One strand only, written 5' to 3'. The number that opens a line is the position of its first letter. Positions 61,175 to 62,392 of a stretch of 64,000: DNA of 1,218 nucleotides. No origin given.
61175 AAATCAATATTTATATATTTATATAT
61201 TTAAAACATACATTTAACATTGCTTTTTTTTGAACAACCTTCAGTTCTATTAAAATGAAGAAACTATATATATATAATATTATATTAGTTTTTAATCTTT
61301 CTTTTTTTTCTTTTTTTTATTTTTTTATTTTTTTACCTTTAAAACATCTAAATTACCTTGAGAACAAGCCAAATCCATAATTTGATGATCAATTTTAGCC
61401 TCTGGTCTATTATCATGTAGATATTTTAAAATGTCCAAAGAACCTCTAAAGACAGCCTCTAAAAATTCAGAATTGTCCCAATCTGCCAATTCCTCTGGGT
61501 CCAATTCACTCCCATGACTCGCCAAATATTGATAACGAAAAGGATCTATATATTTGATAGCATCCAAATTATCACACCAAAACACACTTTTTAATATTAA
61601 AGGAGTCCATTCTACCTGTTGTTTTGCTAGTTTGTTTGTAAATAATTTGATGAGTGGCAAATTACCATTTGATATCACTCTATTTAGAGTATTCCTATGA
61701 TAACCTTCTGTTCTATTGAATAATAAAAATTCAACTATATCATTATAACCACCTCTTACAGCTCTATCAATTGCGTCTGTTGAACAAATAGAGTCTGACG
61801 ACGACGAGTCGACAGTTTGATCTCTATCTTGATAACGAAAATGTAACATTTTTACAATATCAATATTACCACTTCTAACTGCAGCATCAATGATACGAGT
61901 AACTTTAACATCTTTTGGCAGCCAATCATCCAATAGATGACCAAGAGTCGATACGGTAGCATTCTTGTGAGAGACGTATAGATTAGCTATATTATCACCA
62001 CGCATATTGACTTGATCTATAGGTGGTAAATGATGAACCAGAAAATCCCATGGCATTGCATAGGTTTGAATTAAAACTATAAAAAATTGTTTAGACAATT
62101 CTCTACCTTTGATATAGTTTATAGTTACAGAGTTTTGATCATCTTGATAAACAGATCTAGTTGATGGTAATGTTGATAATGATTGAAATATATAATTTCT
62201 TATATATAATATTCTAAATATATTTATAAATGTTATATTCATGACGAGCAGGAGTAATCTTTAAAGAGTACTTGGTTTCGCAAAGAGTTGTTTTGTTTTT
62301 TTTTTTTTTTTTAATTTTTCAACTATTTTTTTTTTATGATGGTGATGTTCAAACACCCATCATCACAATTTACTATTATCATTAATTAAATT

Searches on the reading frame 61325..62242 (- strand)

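Call 39: search_protein_families(library=pfam, proteins=[window:61325-62242:-], max_evalue=0.0001)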
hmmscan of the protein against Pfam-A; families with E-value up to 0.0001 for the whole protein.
window:61325-62242:- (305 aa): 5 families
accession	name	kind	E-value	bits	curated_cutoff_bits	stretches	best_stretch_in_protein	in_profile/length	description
PF13637.12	Ank_4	-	4.2e-11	43.2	22.7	0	263-302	4-47/50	Ankyrin repeats (many copies)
PF12796.13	Ank_2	-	1.5e-08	35.6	27.3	0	160-231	3-78/90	Ankyrin repeats (3 copies)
PF13857.12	Ank_5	-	5.2e-07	30.3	27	0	153-176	15-37/56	Ankyrin repeats (many copies)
PF13606.12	Ank_3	-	7.7e-07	29.3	22.3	0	120-134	8-22/30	Ankyrin repeat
PF00023.36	Ank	-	4.4e-06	27.1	21.1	0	120-134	8-22/33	Ankyrin repeat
